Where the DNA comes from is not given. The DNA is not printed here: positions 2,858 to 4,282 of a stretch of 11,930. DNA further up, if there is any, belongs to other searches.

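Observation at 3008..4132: Tri-domain CusF-SCO1-CusF lipoprotein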

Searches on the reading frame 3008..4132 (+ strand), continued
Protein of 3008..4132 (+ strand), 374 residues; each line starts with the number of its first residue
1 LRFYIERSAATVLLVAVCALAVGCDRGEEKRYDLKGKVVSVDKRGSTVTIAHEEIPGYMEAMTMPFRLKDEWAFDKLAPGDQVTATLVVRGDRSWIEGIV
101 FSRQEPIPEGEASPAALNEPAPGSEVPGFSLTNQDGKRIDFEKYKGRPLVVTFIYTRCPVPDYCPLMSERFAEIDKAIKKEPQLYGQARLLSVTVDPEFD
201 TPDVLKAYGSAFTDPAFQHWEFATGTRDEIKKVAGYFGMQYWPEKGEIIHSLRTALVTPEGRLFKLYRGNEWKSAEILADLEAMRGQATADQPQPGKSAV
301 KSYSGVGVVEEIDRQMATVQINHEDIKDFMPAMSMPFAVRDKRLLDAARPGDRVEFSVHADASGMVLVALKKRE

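Call 10: find_related_loci(query=A1, collection=genome_contigs, flank=10000)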
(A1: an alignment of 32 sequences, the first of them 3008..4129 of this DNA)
Query A1 (374 aa) in genome_contigs; peptide patterns used: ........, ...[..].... (x = any residue, [..] = any of these).
600 stretches matched a pattern (row limit reached: there are more); 587 encode a relative of the query (tblastn E <= 1e-3); the best 80 are kept; 80 distinct loci.
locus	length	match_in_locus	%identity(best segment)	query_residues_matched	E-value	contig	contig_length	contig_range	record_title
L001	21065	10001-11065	58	22-374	9e-138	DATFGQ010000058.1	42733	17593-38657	MAG TPA_asm: Blastocatellia bacterium isolate SMAG_U8667 k141_1827291, whole genome shotgun sequence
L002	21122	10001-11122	54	5-373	9e-137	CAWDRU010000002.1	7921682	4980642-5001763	MAG: Blastocatellia bacterium isolate MFD04935.bin.1.50 genome assembly, contig: contig_540, whole genome shotgun sequen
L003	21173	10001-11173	53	9-372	1e-134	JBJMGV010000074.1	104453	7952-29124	MAG: Blastocatellia bacterium isolate H3_16_all_fractions_metab_conc_90_60_0 k255_5052076, whole genome shotgun sequence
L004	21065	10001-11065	56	22-374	1e-133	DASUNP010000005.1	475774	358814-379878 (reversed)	MAG TPA_asm: Blastocatellia bacterium isolate SMAG_U1603 k141_321618, whole genome shotgun sequence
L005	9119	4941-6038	52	7-373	9e-127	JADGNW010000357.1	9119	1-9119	MAG: Blastocatellia bacterium isolate Chersky_418 k127_13401840, whole genome shotgun sequence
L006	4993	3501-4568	51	12-373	2e-124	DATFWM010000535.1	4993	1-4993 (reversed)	MAG TPA_asm: Blastocatellia bacterium isolate SMAG_U9490 k141_8914411, whole genome shotgun sequence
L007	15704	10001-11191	48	2-374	4e-121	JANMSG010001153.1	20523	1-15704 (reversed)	MAG: Acidobacteriota bacterium isolate SOY_29_metabat_494 SOY_29_k141_1093734, whole genome shotgun sequence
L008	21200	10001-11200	44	14-373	1e-111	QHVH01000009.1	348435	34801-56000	MAG: Blastocatellia bacterium AA13 isolate gp4 AA13 14_0929_09_20cm_scaffold_8_curated, whole genome shotgun sequence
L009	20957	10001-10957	47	5-358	2e-103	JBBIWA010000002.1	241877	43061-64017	MAG: Acidobacteriota bacterium isolate ETS170220_bin_9 NODE_16_length_241877_cov_4.64065, whole genome shotgun sequence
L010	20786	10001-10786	56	30-368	5e-100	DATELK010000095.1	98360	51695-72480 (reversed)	MAG TPA_asm: Pyrinomonadaceae bacterium isolate SMAG_U8914 k141_1041229, whole genome shotgun sequence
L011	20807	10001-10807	54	27-362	2e-100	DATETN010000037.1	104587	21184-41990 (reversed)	MAG TPA_asm: Pyrinomonadaceae bacterium isolate SMAG_U8316 k141_3711171, whole genome shotgun sequence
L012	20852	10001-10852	53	1-358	4e-98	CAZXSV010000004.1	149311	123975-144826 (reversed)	MAG TPA_asm: uncultured Acidobacteriota bacterium isolate SRP192927_co7_610 genome assembly, contig: NODE_89_length_1493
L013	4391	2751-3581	51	12-363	5e-98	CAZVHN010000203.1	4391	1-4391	MAG TPA_asm: uncultured Chloracidobacterium sp. isolate binchicken_co165_162 genome assembly, contig: k141_1327428, whol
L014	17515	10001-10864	48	5-358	3e-96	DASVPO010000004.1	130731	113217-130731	MAG TPA_asm: Pyrinomonadaceae bacterium isolate SMAG_U3181 k141_45704, whole genome shotgun sequence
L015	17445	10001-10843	52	13-374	8e-96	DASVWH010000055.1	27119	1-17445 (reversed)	MAG TPA_asm: Pyrinomonadaceae bacterium isolate SMAG_U3365 k141_124024, whole genome shotgun sequence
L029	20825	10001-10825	48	15-284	3e-93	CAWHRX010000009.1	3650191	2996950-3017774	MAG: uncultured Acidobacteriota bacterium isolate MFD05580.bin.1.127 genome assembly, contig: contig_4695, whole genome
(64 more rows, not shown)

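Call 11: find_encoding_contigs(protein=window:3008-4132:+, flank=10000, max_places=4)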
Protein window:3008-4132:+ (374 aa): 4 contigs read that carry it; 4 places shown.
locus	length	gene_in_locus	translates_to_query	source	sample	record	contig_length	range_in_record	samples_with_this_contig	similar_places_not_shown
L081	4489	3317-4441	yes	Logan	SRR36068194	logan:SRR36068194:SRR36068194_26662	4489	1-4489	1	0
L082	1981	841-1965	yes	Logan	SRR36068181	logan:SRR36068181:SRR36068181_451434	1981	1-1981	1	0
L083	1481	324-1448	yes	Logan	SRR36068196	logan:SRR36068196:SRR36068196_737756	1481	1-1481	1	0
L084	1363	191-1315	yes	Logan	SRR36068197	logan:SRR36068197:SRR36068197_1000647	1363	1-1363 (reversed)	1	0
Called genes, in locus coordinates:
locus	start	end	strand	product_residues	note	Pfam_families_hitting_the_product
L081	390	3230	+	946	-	PF13620:CarboxypepD_reg, PF13715:CarbopepD_reg_2 (weak), PF17210:SdrD_B, PF22904:NOMO1-like_2nd (weak), PF25183:OMP_b-brl_4, PF00593:TonB_dep_Rec_b-barrel (weak), PF25183:OMP_b-brl_4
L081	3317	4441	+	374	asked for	PF11604:CusF_Ec, PF00578:AhpC-TSA (weak), PF02630:SCO1-SenC, PF08534:Redoxin (weak), PF11604:CusF_Ec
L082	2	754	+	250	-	?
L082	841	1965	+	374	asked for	PF11604:CusF_Ec, PF00578:AhpC-TSA (weak), PF02630:SCO1-SenC, PF08534:Redoxin (weak), PF11604:CusF_Ec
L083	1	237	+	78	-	?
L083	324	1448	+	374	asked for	PF11604:CusF_Ec, PF00578:AhpC-TSA (weak), PF02630:SCO1-SenC, PF08534:Redoxin (weak), PF11604:CusF_Ec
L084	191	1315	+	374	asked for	PF11604:CusF_Ec, PF00578:AhpC-TSA (weak), PF02630:SCO1-SenC, PF08534:Redoxin (weak), PF11604:CusF_Ec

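Call 17: find_encoding_contigs(protein=P0010, flank=8000, max_places=1)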
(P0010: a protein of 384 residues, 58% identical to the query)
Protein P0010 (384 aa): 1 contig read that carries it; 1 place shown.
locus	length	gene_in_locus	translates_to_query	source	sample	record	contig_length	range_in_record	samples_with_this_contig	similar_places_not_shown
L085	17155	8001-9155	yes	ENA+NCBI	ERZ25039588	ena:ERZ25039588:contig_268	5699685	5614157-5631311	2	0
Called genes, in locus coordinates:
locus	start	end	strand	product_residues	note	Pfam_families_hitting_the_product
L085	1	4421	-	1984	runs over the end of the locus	PF01835:MG2, PF17791:MG3 (weak), PF07703:A2M_BRD (weak), PF13620:CarboxypepD_reg, PF00207:A2M, PF07678:TED_complement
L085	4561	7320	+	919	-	PF02739:5_3_exonuc_N, PF01367:5_3_exonuc, PF00476:DNA_pol_A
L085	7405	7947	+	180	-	PF11138:DUF2911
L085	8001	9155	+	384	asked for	PF11604:CusF_Ec, PF00578:AhpC-TSA, PF08534:Redoxin (weak), PF02630:SCO1-SenC, PF11604:CusF_Ec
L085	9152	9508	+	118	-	-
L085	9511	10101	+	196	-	-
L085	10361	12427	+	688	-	PF00515:TPR_1 (faint), PF07719:TPR_2 (faint), PF13374:TPR_10 (faint), PF13424:TPR_12, PF17874:TPR_MalT (weak), PF12770:CHAT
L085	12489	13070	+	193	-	-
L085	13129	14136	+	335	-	-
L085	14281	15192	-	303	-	PF13490:zf-HC2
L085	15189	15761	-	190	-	PF04542:Sigma70_r2, PF22029:PhyR_sigma2 (weak), PF07638:Sigma70_ECF (weak), PF08281:Sigma70_r4_2, PF04545:Sigma70_r4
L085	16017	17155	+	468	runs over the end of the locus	-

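Call 18: find_encoding_contigs(protein=P0049, flank=8000, max_places=1)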
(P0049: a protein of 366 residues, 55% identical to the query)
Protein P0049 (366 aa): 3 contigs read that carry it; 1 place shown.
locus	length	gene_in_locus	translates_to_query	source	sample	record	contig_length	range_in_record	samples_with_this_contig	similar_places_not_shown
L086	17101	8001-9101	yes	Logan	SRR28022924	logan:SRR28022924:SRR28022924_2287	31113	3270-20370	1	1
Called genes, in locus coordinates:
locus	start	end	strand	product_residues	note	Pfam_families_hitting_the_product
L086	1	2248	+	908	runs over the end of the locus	PF02739:5_3_exonuc_N, PF01367:5_3_exonuc, PF00476:DNA_pol_A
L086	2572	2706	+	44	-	-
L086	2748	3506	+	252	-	PF13391:HNH_2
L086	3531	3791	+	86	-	-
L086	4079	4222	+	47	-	-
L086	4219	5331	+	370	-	PF12740:PETase (weak), PF00326:Peptidase_S9 (faint), PF03403:PAF-AH_p_II, PF12146:Hydrolase_4 (faint)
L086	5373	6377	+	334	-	PF13646:HEAT_2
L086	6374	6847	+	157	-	-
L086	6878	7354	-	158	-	-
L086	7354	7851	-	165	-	-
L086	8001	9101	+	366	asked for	PF11604:CusF_Ec, PF00578:AhpC-TSA, PF02630:SCO1-SenC, PF08534:Redoxin, PF11604:CusF_Ec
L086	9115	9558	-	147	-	-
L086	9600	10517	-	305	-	PF13490:zf-HC2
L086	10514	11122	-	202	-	PF04542:Sigma70_r2, PF22029:PhyR_sigma2 (weak), PF08281:Sigma70_r4_2, PF04545:Sigma70_r4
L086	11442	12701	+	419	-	PF00034:Cytochrom_C (faint), PF03150:CCP_MauG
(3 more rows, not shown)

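Call 19: find_encoding_contigs(protein=P0052, flank=8000, max_places=1)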
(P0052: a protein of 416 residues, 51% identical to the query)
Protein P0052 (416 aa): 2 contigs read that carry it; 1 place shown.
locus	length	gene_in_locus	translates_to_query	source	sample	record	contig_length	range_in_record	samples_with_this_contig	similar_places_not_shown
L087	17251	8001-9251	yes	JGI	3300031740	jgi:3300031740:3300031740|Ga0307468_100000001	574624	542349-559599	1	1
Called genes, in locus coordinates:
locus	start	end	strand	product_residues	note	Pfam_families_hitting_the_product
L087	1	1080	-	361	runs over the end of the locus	PF15617:C-C_Bond_Lyase (weak), PF03328:HpcH_HpaI, PF22484:DUF6986, PF01274:MS_TIM-barrel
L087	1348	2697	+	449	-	PF03734:YkuD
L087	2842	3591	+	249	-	-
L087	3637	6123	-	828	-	-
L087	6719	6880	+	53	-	-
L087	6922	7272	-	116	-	PF11680:DUF3276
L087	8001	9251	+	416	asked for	PF11604:CusF_Ec, PF00578:AhpC-TSA (weak), PF02630:SCO1-SenC, PF08534:Redoxin (weak), PF11604:CusF_Ec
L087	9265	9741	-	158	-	-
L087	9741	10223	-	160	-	-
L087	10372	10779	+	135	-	-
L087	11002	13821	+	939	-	PF13620:CarboxypepD_reg, PF13715:CarbopepD_reg_2 (faint), PF25183:OMP_b-brl_4, PF00593:TonB_dep_Rec_b-barrel, PF25183:OMP_b-brl_4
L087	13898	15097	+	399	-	PF24316:Tli3 (faint), PF13088:BNR_2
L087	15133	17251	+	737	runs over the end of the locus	PF13620:CarboxypepD_reg, PF13715:CarbopepD_reg_2 (weak), PF07715:Plug, PF00593:TonB_dep_Rec_b-barrel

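Call 20: find_encoding_contigs(protein=P0104, flank=8000, max_places=1)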
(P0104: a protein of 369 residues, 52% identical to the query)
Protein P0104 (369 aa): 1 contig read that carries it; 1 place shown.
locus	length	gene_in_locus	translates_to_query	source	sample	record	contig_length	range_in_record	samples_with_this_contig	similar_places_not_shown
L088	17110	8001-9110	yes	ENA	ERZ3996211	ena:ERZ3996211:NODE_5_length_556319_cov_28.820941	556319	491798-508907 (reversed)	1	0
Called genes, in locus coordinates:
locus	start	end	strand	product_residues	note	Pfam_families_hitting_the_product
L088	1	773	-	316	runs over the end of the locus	PF01218:Coprogen_oxidas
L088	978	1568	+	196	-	PF22741:PTP-NADK, PF03162:Y_phosphatase2, PF13350:Y_phosphatase3 (faint), PF22784:PTP-SAK, PF22785:Tc-R-P, PF00782:DSPc (weak), PF14566:PTPlike_phytase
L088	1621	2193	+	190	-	PF22741:PTP-NADK, PF03162:Y_phosphatase2, PF13350:Y_phosphatase3, PF22785:Tc-R-P, PF00782:DSPc, PF14566:PTPlike_phytase (weak), PF22784:PTP-SAK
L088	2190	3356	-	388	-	PF01168:Ala_racemase_N (weak), PF14031:D-ser_dehydrat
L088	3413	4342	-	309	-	PF02899:Phage_int_SAM_1, PF13495:Phage_int_SAM_4 (faint), PF00589:Phage_integrase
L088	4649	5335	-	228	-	PF01073:3Beta_HSD (faint), PF01370:Epimerase, PF05368:NmrA, PF07993:NAD_binding_4 (faint), PF13460:NAD_binding_10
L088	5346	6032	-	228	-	PF13489:Methyltransf_23, PF13847:Methyltransf_31, PF08241:Methyltransf_11, PF08242:Methyltransf_12, PF13649:Methyltransf_25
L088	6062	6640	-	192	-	PF00685:Sulfotransfer_1 (weak), PF13469:Sulfotransfer_3 (faint)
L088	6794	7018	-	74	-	-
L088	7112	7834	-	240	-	PF00175:NAD_binding_1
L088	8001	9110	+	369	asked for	PF11604:CusF_Ec, PF00578:AhpC-TSA, PF08534:Redoxin, PF02630:SCO1-SenC, PF11604:CusF_Ec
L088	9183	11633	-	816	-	PF01564:Spermine_synth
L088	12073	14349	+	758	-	PF18072:FGAR-AT_linker, PF00586:AIRS, PF02769:AIRS_C, PF00586:AIRS, PF02769:AIRS_C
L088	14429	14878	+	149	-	PF00293:NUDIX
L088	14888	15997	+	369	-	PF00248:Aldo_ket_red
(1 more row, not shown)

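Call 21: find_encoding_contigs(protein=P0114, flank=8000, max_places=1)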
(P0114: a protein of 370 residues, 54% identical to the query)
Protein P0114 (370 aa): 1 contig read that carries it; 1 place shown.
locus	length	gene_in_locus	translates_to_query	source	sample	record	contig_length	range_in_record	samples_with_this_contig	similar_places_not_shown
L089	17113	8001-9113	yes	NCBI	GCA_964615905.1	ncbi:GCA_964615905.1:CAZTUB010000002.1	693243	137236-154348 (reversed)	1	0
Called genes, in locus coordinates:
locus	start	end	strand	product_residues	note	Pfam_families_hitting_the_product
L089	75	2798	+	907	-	PF02739:5_3_exonuc_N, PF01367:5_3_exonuc, PF00476:DNA_pol_A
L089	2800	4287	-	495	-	PF00561:Abhydrolase_1, PF12697:Abhydrolase_6 (weak), PF08386:Abhydrolase_4 (weak)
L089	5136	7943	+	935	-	PF13620:CarboxypepD_reg, PF13715:CarbopepD_reg_2 (weak), PF22904:NOMO1-like_2nd (weak), PF25183:OMP_b-brl_4, PF00593:TonB_dep_Rec_b-barrel, PF25183:OMP_b-brl_4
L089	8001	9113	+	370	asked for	PF11604:CusF_Ec, PF00578:AhpC-TSA (weak), PF02630:SCO1-SenC, PF08534:Redoxin (weak), PF11604:CusF_Ec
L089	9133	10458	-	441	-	PF00291:PALP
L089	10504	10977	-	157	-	PF07238:PilZ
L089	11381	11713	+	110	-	PF00578:AhpC-TSA, PF08534:Redoxin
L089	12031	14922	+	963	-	PF00413:Peptidase_M10, PF00041:fn3, PF16158:N_BRCA1_IG, PF10989:DUF2808 (faint), PF16158:N_BRCA1_IG, PF05345:He_PIG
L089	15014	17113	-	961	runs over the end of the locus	PF00330:Aconitase, PF00694:Aconitase_C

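Call 22: find_encoding_contigs(protein=P0064, flank=8000, max_places=1)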
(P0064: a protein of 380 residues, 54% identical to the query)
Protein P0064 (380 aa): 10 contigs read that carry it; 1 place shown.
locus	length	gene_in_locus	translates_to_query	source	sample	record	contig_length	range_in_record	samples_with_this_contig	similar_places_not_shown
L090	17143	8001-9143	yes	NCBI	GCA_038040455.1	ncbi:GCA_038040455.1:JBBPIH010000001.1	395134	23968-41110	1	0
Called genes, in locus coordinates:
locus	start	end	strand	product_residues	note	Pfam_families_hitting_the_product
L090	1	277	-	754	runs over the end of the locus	PF22085:NorB_cytochrome_c-like, PF00115:COX1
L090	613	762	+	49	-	-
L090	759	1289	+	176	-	PF06414:Zeta_toxin (weak), PF13671:AAA_33 (weak)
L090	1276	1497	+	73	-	-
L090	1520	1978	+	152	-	PF08818:DUF1801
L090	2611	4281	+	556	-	PF11954:DUF3471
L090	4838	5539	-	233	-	PF00263:Secretin (weak)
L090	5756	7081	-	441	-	PF03712:Cu2_monoox_C (weak)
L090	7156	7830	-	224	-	PF12867:DinB_2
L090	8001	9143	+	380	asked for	PF11604:CusF_Ec, PF00578:AhpC-TSA (weak), PF02630:SCO1-SenC, PF08534:Redoxin, PF11604:CusF_Ec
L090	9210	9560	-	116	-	PF00072:Response_reg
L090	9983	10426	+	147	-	PF13560:HTH_31 (weak), PF01381:HTH_3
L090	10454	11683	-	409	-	PF00291:PALP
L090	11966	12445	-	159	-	PF07238:PilZ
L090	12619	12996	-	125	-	PF01243:PNPOx_N (weak)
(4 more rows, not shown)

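Call 43: predict_structure(alignment_id=A1)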
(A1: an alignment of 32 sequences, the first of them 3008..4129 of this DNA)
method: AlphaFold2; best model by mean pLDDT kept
length: 374 residues; sequences in the alignment: 32
mean_pLDDT: 81.2   pTM: 0.51
mean pLDDT of the five models: 81.2, 80.7, 80.3, 78.9, 75.6
residues with pLDDT >= 90: 157; 70-90: 139; 50-70: 46; < 50: 32
segments of 3 or more residues with pLDDT < 50: 105-116, 243-245, 290-299, 372-374
pLDDT, mean of each block of 10 residues (from residue 1): 64 72 65 91 94 91 93 85 89 87 52 55 93 96 93 78 74 92 87 91 92 89 93 87 56 90 90 91 74 41 86 89 88 87 83 82 57 49
secondary structure, 60 per line:
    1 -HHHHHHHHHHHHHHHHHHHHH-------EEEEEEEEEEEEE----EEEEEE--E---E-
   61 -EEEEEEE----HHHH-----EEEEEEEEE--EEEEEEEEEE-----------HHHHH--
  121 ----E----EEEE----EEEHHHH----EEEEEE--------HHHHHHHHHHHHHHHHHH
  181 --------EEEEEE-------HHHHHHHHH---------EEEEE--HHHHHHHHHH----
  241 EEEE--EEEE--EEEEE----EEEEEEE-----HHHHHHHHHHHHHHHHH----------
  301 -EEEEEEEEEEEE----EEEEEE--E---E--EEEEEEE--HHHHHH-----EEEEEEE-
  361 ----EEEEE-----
elements in order: H2-22 E30-42 E47-52 E62-68 H73-76 E82-90 E93-102 H114-118 E130-133 E138-140 H141-144 E149-154 H163-180 E189-194 H202-210 E220-224 H227-236 E241-244 E247-250 E253-257 E262-268 H274-290 E302-313 E318-323 E333-339 H342-347 E353-359 E365-369

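Call 46: search_protein_families(library=pfam, proteins=[L029:7559-9844:+, L010:14562-15863:+], max_evalue=1)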
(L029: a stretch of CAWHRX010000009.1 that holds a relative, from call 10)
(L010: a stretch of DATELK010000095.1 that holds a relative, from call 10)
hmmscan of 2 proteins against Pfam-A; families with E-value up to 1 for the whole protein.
L029:7559-9844:+ (762 aa): 12 families
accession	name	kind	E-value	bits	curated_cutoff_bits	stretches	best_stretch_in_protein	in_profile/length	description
PF13620.12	CarboxypepD_reg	-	6.3e-20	71.8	32.3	1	31-106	1-77/82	Carboxypeptidase regulatory-like domain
PF13715.12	CarbopepD_reg_2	-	8.2e-11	42.2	32.2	1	32-103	1-69/88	CarboxypepD_reg-like domain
PF07715.20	Plug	-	9.8e-11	42.6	23.9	1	131-227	4-104/107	TonB-dependent Receptor Plug Domain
PF17210.9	SdrD_B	-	1.1e-06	29.2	29.7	1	36-87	16-67/112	SdrD B-like domain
PF17802.7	SpaA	-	0.00013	22.5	23.1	1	41-83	13-57/91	Prealbumin-like fold domain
PF02369.22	Big_1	-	0.00015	22.2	34.9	1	32-86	21-80/93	Bacterial Ig-like domain (group 1)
PF14686.12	fn3_3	-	0.00044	20.4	24.4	1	63-103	31-72/75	Polysaccharide lyase family 4, domain II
PF09430.16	EMC7_beta-sandw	-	0.005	17.5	26.6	1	44-98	7-59/122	ER membrane protein complex subunit 7, beta-sandwich domain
PF20598.4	DUF6795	-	0.0083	16.9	27.4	1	33-99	2-67/103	Domain of unknown function (DUF6795)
PF08308.17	PEGA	-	0.024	15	20.8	1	75-102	32-59/71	PEGA domain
PF07495.19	Y_Y_Y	-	0.057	13.8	26.6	1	55-85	18-45/65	Y_Y_Y domain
PF07210.18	DUF1416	-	0.06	13.7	23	1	32-87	22-75/97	Protein of unknown function (DUF1416)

L010:14562-15863:+ (434 aa): 10 families
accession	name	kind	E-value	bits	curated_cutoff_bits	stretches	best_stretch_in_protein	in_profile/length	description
PF13088.12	BNR_2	-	2.7e-10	40.5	31.4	1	99-284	34-202/277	BNR repeat-like domain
PF04616.20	Glyco_hydro_43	-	4.2e-06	26.8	32.2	1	25-194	89-264/288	Glycosyl hydrolases family 43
PF24316.1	Tli3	-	8.4e-05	23.3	27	0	127-171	64-109/129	T6SS Tli3 immunity protein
PF02012.26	BNR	-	0.00029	20.8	27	0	149-158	2-11/12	BNR/Asp-box repeat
PF25021.1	TEN_NHL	-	0.00061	19.3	27.1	1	169-257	258-347/357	Teneurin NHL domain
PF15892.11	BNR_4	-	0.052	13.3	27.3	0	66-229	49-195/272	BNR repeat-containing family member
PF08450.18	SGL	-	0.063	13.3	26.3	1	174-207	186-219/246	SMP-30/Gluconolactonase/LRE-like region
PF09263.16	PEX-2N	-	0.067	13.9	30.5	0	177-201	33-57/83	Peroxisome biogenesis factor 1, N-terminal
PF01436.27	NHL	-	0.088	13.3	20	0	61-73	7-18/28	NHL repeat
PF20067.5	SSL_N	-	0.35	11.2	18.9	0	120-131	26-37/46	Strictosidine synthase-like, N-terminal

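Call 52: search_solved_structures(query=L029:7559-9844:+, max_evalue=0.01)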
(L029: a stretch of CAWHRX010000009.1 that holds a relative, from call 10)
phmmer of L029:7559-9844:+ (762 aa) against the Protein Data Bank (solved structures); distinct sequences matched with E-value up to 0.01: 0.
